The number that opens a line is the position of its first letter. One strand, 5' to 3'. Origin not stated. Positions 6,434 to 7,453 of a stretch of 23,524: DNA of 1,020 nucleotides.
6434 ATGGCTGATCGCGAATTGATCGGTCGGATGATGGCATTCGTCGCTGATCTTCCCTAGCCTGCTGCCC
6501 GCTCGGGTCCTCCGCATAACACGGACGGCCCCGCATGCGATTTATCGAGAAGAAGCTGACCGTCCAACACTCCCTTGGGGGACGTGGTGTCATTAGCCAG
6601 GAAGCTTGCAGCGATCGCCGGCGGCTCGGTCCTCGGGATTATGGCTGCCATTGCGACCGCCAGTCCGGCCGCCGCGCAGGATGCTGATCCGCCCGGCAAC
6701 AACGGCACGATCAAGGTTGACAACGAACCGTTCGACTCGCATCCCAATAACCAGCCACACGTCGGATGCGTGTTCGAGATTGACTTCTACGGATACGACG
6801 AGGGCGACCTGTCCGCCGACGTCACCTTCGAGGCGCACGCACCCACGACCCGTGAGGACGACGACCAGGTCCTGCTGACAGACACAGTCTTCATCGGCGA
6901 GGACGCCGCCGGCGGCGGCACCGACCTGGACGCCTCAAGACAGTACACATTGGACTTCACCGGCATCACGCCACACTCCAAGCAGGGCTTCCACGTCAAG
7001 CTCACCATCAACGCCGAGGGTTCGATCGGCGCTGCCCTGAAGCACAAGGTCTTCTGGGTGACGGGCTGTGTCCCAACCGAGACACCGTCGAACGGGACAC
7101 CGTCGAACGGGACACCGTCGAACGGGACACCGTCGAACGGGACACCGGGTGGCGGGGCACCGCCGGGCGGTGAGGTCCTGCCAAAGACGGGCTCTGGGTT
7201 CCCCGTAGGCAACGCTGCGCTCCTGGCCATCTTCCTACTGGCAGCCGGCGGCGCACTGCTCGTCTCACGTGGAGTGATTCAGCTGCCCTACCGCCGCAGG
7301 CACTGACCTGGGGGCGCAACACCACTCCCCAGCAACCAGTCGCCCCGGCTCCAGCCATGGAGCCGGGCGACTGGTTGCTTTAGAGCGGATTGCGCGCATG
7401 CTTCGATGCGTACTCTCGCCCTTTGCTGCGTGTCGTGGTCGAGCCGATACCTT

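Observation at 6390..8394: Twin LPXTG surface-protein cassette: conserved 5' and 3' ends flanking unrelated mature domains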

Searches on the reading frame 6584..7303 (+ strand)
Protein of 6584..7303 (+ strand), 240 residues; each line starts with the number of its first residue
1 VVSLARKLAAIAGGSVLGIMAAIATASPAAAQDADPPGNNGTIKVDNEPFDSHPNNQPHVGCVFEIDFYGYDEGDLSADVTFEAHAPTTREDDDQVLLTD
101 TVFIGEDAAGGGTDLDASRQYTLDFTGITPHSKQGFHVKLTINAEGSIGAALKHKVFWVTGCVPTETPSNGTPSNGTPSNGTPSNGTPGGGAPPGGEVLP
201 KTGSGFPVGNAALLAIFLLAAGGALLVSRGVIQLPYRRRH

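Call 9: search_protein_families(library=pfam, proteins=[window:6584-7303:+], max_evalue=1)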
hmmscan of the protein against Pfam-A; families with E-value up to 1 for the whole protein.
seq(240 aa): 0 families

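Call 10: search_protein_families(library=ncbifam, proteins=[window:6584-7303:+], max_evalue=1)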
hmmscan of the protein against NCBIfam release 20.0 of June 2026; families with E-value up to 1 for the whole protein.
seq(240 aa): 4 families
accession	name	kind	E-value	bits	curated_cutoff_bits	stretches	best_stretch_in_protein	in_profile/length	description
NF058582.1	Microco_LAVTG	domain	0.0051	16.9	27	1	199-229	2-31/34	LAVTG motif-containing sortase-dependent surface protein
NF033846.1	Rumino_NPXTG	domain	0.067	13.5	23.5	1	200-229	2-27/30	NPXTG-anchored protein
TIGR01167.1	LPXTG_anchor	domain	0.09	13.5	15.9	1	198-229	1-30/34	LPXTG cell wall anchor domain-containing protein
NF006937.0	PRK09419.1-4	equivalog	0.26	8.5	2554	1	164-226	1339-1398/1411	multifunctional 2',3'-cyclic-nucleotide 2'-phosphodiesterase/3'-nucleotidase/5'-nucleotidase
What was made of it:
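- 7178..7306 (+): Sorting module of A: LPKTG, GFPVG, a 23-aa hydrophobic segment, and the tail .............. TIGR01167 scores 13.5 bits, below the 15.9 cut-off (call 10).
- On LPXTG sortase substrate (cell-wall sorting signal): PF00746 gives no hit for A or B (calls 9, 10).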

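Call 12: find_homologous_proteins(query=window:6584-7303:+, max_evalue=0.001)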
Query seq(240 aa) (240 aa): 1745 proteins with E <= 0.001 among 8000 candidates; the best 120 are listed.
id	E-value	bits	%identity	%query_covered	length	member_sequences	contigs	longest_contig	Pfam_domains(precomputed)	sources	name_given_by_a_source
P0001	2.5e-155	533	100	100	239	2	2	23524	-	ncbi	-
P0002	1.3e-91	325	63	100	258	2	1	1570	-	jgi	jgi:hypothetical protein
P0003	1.8e-86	308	60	100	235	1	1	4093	-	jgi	jgi:hypothetical protein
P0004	2.8e-86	307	63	88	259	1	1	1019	-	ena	-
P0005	7.1e-85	302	63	96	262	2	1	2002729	-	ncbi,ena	-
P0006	5.1e-81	290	60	85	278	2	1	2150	-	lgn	-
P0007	5.9e-81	290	57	100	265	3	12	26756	-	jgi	jgi:hypothetical protein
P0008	1.7e-78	282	59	99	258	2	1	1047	-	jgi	jgi:hypothetical protein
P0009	4.3e-77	277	56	98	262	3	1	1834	-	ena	-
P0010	1.1e-72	263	52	100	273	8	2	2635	-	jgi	jgi:hypothetical protein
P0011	1.2e-70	256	53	98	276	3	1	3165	-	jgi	jgi:hypothetical protein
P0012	4.0e-67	244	55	91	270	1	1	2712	-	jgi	jgi:hypothetical protein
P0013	7.1e-66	240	67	66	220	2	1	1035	-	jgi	jgi:hypothetical protein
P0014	1.4e-65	239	77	53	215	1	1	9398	-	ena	-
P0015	3.7e-65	238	67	68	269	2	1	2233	-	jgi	jgi:hypothetical protein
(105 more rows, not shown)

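Call 14: find_encoding_contigs(protein=P0001, flank=10000, max_places=4)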
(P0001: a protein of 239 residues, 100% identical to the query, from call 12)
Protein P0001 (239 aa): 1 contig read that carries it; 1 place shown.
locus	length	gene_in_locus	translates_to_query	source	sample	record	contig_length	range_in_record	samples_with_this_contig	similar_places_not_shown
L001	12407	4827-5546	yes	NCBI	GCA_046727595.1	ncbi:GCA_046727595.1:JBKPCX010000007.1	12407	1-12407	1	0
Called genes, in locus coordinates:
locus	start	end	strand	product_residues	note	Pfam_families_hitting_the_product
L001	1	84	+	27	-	?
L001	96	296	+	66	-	-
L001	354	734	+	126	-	PF07811:TadE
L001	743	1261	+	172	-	-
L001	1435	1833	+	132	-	-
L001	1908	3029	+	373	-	PF03462:PCRF, PF00472:RF-1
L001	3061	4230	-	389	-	PF01145:Band_7, PF15975:Flot (weak)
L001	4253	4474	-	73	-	-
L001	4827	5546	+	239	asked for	-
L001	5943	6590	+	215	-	-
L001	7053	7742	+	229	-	PF00005:ABC_tran, PF13304:AAA_21 (faint)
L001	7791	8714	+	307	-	PF18075:FtsX_ECD, PF02687:FtsX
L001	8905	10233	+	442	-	-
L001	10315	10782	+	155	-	PF01668:SmpB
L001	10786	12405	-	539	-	?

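Call 15: find_encoding_contigs(protein=P0005, flank=8000, max_places=4)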
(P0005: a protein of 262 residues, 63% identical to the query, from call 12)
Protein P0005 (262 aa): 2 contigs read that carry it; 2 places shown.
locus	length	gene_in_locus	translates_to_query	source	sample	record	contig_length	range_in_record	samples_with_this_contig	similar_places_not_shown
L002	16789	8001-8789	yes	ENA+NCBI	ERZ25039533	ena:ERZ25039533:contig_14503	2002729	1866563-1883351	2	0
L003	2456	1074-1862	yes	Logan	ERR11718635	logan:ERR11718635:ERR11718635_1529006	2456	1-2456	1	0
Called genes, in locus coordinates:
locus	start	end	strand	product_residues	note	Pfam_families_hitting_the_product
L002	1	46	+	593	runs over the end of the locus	PF00069:Pkinase, PF07714:PK_Tyr_Ser-Thr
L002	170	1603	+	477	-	PF00437:T2SSE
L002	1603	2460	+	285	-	PF00482:T2SSF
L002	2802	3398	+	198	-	PF00482:T2SSF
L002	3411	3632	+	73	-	-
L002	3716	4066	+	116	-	PF07811:TadE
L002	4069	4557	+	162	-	-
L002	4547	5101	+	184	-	PF13400:Tad (weak)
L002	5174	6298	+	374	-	PF03462:PCRF, PF00472:RF-1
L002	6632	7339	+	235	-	-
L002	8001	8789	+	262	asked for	-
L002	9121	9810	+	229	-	PF00005:ABC_tran, PF13304:AAA_21 (faint)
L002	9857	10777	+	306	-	PF18075:FtsX_ECD, PF02687:FtsX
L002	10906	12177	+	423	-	PF01551:Peptidase_M23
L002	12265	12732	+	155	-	PF01668:SmpB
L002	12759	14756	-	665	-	PF02771:Acyl-CoA_dh_N, PF02770:Acyl-CoA_dh_M, PF00441:Acyl-CoA_dh_1, PF21343:ACAD9-ACADV_C (weak)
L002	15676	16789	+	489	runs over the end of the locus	PF13727:CoA_binding_3 (weak), PF02397:Bac_transf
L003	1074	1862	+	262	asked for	-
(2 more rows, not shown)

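Call 21: find_related_loci(query=window:6584-7303:+, collection=genome_contigs, flank=4000)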
Query seq(240 aa) (240 aa) in genome_contigs; peptide patterns used: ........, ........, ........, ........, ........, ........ (x = any residue, [..] = any of these).
316 stretches matched a pattern; 60 encode a relative of the query (tblastn E <= 1e-3); 60 distinct loci.
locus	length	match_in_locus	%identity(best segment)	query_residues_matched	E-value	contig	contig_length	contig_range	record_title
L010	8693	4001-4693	57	35-240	1e-73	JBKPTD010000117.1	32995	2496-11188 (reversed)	MAG: Actinomycetota bacterium isolate GS_EKS_MAG_00005 GS_EKS_000002535533, whole genome shotgun sequence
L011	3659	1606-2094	63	1-164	3e-64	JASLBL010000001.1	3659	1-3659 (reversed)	MAG: Actinomycetes bacterium isolate CMU.bins.340 k141_21809555, whole genome shotgun sequence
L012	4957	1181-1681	61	1-164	2e-62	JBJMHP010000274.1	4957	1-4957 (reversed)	MAG: Actinomycetes bacterium isolate 12C18O_24h_100_P14_coass_bin_16 k141_2093730, whole genome shotgun sequence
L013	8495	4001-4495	63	2-162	5e-61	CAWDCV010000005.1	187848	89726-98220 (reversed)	MAG: uncultured Actinomycetota bacterium isolate MFD04850.bin.1.9 genome assembly, contig: contig_98231, whole genome sh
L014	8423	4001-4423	68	21-164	2e-60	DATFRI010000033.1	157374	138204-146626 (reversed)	MAG TPA_asm: Actinomycetes bacterium isolate SMAG_U9354 k141_88425, whole genome shotgun sequence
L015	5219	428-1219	48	5-229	4e-60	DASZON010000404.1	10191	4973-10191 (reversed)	MAG TPA_asm: Actinomycetota bacterium isolate SMAG_U5946 k141_321236, whole genome shotgun sequence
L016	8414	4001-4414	67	28-162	4e-58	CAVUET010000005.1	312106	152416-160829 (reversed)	MAG: uncultured Actinomycetota bacterium isolate MFD04944.bin.2.217 genome assembly, contig: contig_42570, whole genome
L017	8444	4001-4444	67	16-163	4e-58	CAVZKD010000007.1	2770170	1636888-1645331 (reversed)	MAG: uncultured Actinomycetes bacterium isolate MFD00962.bin.2.293 genome assembly, contig: contig_29796, whole genome s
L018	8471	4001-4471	64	5-162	1e-57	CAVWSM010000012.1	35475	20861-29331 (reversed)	MAG: uncultured Actinomycetota bacterium isolate MFD05454.bin.1.246 genome assembly, contig: contig_24829, whole genome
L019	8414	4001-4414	65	19-162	6e-58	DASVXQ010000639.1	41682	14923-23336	MAG TPA_asm: Actinomycetes bacterium isolate SMAG_U2579 k141_268119, whole genome shotgun sequence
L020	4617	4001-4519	58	1-162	2e-57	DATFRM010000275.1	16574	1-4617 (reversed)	MAG TPA_asm: Actinomycetes bacterium isolate SMAG_U9358 k141_254594, whole genome shotgun sequence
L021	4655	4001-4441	67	39-179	5e-57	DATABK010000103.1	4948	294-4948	MAG TPA_asm: Actinomycetes bacterium isolate SMAG_U6696 k141_1766480, whole genome shotgun sequence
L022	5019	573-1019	63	7-160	2e-56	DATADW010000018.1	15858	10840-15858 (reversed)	MAG TPA_asm: Acidimicrobiia bacterium isolate SMAG_U6761 k141_1282674, whole genome shotgun sequence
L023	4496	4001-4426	63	19-164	5e-56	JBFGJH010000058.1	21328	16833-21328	MAG: Acidimicrobiia bacterium isolate Mix_sand03.2021.01.D.107 k141_2970185_length_21328_cov_15.0000, whole genome shotg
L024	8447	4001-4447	63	7-160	2e-55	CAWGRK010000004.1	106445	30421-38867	MAG: uncultured Actinomycetes bacterium isolate MFD05747.bin.2.155 genome assembly, contig: contig_30682, whole genome s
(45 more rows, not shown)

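Call 64: predict_structure(alignment_id=A8)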
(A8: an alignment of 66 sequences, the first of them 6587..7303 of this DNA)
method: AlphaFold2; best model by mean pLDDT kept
length: 239 residues; sequences in the alignment: 66
mean_pLDDT: 69.3   pTM: 0.52
mean pLDDT of the five models: 69.3, 69.1, 68.7, 67.1, 67.0
residues with pLDDT >= 90: 57; 70-90: 61; 50-70: 69; < 50: 52
segments of 3 or more residues with pLDDT < 50: 22-38, 172-175, 178-181, 183-185, 187-198, 201-204
pLDDT, mean of each block of 10 residues (from residue 1): 54 53 43 47 74 76 81 84 95 96 69 72 94 94 81 89 56 48 46 48 54 82 70 57
secondary structure, 60 per line:
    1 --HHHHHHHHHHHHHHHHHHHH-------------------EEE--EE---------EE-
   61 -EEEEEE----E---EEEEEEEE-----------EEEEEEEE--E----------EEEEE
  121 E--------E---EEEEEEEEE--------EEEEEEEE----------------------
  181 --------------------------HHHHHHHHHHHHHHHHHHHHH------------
elements in order: H3-22 E42-44 E62-67 E76-83 E95-102 E116-121 E134-142 E151-158 H207-227
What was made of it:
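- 6587..6676 (+): Signal peptide of A (30 aa, predicted cleavage AAA|QD). The AF2 model has a helix at residues 3-22 (call 64).
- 6677..7078 (+): Core domain A: a 7-strand Ig/macroglobulin-like beta sandwich with two conserved Cys. AF2 pLDDT is 74-96 in the core (call 64).
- On LPXTG sortase substrate (cell-wall sorting signal): The AF2 model of A has an N-terminal helix at residues 3-22 (call 64).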

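Call 77: find_encoding_contigs(protein=P0007, flank=7000, max_places=6)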
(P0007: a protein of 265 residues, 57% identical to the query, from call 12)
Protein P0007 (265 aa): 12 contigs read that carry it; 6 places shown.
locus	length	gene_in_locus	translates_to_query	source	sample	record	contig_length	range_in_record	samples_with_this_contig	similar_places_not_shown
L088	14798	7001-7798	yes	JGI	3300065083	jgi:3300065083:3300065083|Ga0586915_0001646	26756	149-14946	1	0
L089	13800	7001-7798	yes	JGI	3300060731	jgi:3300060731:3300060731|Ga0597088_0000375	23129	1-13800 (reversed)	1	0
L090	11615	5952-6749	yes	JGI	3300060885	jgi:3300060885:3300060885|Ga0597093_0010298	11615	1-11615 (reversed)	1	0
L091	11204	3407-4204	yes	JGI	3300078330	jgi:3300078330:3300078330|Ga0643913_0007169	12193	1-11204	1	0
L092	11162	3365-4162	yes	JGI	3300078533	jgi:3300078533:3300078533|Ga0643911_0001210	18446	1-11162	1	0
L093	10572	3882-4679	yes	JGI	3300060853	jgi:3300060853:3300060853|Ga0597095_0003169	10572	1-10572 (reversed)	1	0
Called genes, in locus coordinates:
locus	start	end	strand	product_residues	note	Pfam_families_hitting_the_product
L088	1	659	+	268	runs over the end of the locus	?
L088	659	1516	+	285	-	PF00482:T2SSF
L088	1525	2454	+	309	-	PF00482:T2SSF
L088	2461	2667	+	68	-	-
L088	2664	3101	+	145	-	PF07811:TadE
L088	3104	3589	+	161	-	-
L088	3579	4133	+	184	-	PF13400:Tad (weak)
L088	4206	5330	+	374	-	PF03462:PCRF, PF00472:RF-1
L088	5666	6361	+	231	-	-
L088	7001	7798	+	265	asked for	-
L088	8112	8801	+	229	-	PF00005:ABC_tran, PF13304:AAA_21 (faint)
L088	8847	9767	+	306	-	PF18075:FtsX_ECD, PF02687:FtsX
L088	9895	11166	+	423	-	PF01551:Peptidase_M23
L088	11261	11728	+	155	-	PF01668:SmpB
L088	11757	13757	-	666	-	PF02771:Acyl-CoA_dh_N, PF02770:Acyl-CoA_dh_M, PF00441:Acyl-CoA_dh_1, PF21343:ACAD9-ACADV_C (weak)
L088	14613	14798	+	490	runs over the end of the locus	PF13727:CoA_binding_3 (weak), PF02397:Bac_transf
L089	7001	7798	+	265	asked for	-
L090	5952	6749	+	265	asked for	-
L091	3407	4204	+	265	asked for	-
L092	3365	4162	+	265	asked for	-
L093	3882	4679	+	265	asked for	-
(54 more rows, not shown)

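Call 78: find_encoding_contigs(protein=P0003, flank=5000, max_places=3)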
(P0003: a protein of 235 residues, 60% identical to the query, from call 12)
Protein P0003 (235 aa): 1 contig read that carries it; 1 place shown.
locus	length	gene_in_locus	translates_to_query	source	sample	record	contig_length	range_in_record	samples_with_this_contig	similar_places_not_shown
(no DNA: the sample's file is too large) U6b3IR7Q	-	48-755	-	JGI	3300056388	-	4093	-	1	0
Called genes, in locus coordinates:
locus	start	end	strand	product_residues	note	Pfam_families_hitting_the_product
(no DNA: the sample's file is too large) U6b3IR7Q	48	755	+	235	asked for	-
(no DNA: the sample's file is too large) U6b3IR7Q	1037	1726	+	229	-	PF00005:ABC_tran, PF13304:AAA_21 (faint)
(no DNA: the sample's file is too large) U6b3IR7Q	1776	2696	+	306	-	PF18075:FtsX_ECD, PF02687:FtsX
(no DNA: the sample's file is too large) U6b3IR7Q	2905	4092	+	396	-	?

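Call 80: list_cluster_members(proteins=[P0001, P0121, P0005, P0123, P0122, P0248, P0252])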
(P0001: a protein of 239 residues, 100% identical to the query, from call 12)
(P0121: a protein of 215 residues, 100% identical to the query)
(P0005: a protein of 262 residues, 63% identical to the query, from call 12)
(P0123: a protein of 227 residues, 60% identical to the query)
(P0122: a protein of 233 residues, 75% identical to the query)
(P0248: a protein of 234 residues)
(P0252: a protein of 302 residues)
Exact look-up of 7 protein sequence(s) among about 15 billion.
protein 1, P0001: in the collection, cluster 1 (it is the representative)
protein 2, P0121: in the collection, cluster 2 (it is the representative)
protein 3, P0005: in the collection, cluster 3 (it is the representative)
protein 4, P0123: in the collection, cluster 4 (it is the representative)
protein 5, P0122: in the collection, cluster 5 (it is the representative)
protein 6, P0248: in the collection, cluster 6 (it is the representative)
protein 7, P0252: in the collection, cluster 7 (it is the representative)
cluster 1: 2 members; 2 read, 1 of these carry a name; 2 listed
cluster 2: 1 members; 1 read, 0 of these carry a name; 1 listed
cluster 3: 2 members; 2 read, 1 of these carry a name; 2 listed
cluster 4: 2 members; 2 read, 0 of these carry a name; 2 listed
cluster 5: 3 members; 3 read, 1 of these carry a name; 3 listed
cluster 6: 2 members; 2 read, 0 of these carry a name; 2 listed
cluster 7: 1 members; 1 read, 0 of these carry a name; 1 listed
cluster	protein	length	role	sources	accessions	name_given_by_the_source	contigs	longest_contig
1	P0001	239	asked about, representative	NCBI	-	-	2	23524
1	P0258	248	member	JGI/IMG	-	hypothetical protein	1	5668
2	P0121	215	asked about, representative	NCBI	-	-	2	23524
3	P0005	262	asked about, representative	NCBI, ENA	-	-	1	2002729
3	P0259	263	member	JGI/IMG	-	hypothetical protein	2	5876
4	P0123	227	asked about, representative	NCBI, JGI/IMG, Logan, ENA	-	-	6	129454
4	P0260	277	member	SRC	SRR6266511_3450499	-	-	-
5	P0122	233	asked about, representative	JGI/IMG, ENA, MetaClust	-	\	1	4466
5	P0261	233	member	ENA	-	-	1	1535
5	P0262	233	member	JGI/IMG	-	-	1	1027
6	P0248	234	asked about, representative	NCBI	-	-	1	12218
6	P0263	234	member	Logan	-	-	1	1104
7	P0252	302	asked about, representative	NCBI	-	-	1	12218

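Call 81: find_encoding_contigs(protein=P0258, flank=6000, max_places=3)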
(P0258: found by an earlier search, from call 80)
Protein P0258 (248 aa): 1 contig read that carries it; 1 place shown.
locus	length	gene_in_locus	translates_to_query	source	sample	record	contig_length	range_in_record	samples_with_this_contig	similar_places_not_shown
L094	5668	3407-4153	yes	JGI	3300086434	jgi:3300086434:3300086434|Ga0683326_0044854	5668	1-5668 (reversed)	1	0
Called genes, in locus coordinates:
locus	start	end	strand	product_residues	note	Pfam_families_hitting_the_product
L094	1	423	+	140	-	?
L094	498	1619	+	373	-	PF03462:PCRF, PF00472:RF-1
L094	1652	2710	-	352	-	PF01145:Band_7, PF15975:Flot (weak)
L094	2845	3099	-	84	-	-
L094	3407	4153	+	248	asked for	-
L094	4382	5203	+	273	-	-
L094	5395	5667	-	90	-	?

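Call 91: search_protein_families(library=pfam, proteins=[L002:6632-7336:+], max_evalue=0.01)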
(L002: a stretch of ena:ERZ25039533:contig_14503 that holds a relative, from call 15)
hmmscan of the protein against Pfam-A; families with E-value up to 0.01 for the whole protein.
L002:6632-7336:+ (235 aa): 1 family
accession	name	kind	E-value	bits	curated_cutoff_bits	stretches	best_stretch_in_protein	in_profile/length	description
PF00746.26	Gram_pos_anchor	-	0.0023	18.3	20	1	188-223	3-39/43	LPXTG cell wall anchor motif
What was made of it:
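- On LPXTG sortase substrate (cell-wall sorting signal): A C-type relative scores 18.3 against 20 (call 91).
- The curated LPXTG models score below their cut-offs (call 10; PF00746 gives 18.3 against 20 for a C-type relative, call 91).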
